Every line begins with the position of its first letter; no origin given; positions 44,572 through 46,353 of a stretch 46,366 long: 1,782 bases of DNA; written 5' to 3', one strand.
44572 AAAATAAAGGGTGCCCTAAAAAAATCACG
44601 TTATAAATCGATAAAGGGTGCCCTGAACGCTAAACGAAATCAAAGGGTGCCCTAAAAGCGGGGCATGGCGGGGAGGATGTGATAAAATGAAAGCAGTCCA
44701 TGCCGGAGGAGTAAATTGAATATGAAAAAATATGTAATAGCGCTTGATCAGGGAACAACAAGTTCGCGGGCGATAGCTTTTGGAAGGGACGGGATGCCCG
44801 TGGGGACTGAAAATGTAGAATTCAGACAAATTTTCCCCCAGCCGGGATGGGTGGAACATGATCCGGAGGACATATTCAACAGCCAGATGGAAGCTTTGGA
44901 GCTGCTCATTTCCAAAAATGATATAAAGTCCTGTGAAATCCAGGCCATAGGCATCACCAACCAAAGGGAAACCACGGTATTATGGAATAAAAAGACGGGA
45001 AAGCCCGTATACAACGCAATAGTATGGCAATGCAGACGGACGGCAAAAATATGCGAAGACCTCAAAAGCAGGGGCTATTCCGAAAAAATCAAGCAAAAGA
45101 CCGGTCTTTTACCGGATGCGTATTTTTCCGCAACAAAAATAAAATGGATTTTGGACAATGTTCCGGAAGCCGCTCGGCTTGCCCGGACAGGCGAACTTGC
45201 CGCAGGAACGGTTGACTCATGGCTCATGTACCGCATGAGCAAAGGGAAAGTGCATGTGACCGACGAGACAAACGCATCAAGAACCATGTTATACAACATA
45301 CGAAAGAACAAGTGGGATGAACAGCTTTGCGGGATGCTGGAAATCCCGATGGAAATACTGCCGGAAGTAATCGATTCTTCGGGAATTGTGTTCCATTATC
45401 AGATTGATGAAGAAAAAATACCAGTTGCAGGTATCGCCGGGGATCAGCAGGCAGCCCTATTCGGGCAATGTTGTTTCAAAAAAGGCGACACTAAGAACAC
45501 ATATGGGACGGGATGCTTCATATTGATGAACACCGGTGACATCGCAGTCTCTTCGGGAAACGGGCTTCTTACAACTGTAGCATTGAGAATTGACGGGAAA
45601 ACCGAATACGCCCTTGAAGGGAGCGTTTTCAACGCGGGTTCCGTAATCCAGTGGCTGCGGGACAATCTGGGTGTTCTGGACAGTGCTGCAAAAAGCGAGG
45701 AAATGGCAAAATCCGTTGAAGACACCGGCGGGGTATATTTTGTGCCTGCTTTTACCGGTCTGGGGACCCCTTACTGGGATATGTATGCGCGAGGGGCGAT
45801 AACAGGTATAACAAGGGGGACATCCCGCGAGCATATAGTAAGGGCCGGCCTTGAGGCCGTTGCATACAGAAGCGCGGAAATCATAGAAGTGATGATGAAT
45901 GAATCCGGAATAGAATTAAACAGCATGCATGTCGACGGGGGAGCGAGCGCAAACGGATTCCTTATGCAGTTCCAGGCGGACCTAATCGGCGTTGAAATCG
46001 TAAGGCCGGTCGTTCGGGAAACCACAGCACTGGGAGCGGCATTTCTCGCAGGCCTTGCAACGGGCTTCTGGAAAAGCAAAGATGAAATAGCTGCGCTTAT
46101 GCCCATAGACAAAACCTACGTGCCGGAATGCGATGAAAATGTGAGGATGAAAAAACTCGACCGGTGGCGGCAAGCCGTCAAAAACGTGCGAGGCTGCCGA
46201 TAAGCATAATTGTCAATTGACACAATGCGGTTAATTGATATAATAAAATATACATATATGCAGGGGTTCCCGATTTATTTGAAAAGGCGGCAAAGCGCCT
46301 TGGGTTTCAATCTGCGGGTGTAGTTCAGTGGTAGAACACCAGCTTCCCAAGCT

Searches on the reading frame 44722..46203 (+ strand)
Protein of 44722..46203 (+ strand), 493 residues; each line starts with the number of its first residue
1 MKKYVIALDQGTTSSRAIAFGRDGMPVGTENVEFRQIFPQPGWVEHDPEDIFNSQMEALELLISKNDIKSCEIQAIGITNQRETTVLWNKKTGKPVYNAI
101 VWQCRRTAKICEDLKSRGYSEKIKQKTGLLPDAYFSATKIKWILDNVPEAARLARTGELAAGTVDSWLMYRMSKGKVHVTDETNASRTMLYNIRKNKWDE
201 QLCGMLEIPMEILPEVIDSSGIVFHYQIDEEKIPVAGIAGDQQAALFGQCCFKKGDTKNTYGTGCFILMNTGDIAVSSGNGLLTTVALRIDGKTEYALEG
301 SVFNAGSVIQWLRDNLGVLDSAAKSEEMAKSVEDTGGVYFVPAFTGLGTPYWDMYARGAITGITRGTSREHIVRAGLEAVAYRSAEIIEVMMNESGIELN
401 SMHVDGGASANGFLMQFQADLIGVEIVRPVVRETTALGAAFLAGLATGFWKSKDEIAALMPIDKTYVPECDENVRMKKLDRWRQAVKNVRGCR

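Call 12: find_encoding_contigs(protein=window:44722-46203:+, flank=10000, max_places=10)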
Protein window:44722-46203:+ (493 aa): no gene with exactly this product is on record in the collection.

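Call 13: search_protein_families(library=ncbifam, proteins=[window:44722-46203:+])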
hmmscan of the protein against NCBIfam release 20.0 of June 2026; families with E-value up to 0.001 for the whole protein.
window:44722-46203:+ (493 aa): 12 families
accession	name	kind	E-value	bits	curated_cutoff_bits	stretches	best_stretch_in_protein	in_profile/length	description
NF000756.0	PRK00047.1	subfamily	3.5e-230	764.5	498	1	1-489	3-494/502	glycerol kinase GlpK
TIGR01311.1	glycerol_kin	equivalog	3e-211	702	590.35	1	3-489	1-493/496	glycerol kinase GlpK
TIGR01312.1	XylB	equivalog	4.2e-63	213.5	380.25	1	7-475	2-467/481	xylulokinase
TIGR01314.1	gntK_FGGY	equivalog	2.5e-38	131.8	648.55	1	4-472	1-475/505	gluconokinase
NF008187.0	PRK10939.1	equivalog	2.9e-32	112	528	1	2-487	3-501/521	autoinducer-2 kinase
NF011601.0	PRK15027.1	equivalog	1.6e-31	109.3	912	1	6-477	3-466/484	xylulokinase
TIGR02628.1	fuculo_kin_coli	equivalog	1.1e-26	93.8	470.9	1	5-464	3-459/465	L-fuculokinase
NF003154.0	PRK04123.1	equivalog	1.6e-21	76.6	428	2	338-478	383-525/554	ribulokinase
TIGR01315.1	5C_CHO_kinase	subfamily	1.2e-19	70.4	408.7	1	308-489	354-537/541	FGGY family pentulose kinase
TIGR01234.1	L-ribulokinase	equivalog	7.5e-17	61.3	583.25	1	324-481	362-521/536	ribulokinase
TIGR02627.1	rhamnulo_kin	equivalog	1.3e-15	57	527.95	1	64-244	59-233/454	rhamnulokinase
NF007925.0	PRK10640.1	equivalog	4.3e-13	48.5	639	1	63-245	64-240/489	rhamnulokinase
